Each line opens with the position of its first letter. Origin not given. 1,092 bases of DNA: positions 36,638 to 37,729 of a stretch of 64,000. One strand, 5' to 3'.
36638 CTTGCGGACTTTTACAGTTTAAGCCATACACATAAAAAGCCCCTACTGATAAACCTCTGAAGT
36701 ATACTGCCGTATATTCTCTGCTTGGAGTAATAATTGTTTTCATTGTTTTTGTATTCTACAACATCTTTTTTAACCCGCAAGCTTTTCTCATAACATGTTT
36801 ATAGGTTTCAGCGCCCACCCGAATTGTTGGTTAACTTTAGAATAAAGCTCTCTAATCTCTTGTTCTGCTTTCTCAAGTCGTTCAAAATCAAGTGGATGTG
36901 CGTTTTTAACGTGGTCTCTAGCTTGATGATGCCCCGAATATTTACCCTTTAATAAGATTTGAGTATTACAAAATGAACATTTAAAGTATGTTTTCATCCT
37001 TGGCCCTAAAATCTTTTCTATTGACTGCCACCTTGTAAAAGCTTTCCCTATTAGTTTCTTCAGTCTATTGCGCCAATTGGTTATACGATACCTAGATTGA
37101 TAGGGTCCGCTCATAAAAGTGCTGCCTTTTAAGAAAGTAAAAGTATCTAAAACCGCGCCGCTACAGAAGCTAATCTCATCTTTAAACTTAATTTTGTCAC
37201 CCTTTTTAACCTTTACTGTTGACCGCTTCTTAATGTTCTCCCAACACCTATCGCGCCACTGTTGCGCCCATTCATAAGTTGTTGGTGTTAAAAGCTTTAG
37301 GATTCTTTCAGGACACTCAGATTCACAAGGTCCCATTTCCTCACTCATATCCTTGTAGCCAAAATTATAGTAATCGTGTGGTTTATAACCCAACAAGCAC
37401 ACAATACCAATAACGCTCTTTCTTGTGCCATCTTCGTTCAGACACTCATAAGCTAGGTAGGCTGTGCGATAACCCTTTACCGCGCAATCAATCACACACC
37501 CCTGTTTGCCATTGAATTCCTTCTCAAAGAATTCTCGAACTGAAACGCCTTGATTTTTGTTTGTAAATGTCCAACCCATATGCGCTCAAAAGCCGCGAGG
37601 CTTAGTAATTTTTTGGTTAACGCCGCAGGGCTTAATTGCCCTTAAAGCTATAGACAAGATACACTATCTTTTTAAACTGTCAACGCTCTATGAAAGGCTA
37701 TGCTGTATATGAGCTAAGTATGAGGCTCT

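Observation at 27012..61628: Conserved ~22-nt intercistronic stem-loop (ISL) repeated about 25 times at gene junctions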

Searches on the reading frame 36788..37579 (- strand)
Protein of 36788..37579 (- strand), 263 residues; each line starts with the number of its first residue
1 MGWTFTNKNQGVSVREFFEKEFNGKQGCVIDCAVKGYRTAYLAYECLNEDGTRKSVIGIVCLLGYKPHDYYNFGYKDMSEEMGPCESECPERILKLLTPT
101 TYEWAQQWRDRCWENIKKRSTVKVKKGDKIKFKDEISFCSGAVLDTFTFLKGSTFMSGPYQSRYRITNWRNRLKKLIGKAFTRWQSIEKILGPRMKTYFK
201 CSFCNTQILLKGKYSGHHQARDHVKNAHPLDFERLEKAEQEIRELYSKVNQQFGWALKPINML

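Call 6: search_protein_families(library=phrogs, proteins=[window:36788-37579:-])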
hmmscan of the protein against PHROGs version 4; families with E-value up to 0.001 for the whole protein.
window:36788-37579:- (263 aa): 1 family
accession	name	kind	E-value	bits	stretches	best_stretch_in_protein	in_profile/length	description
phrog_21047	-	unknown function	9.3e-11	43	1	1-144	1-132/170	-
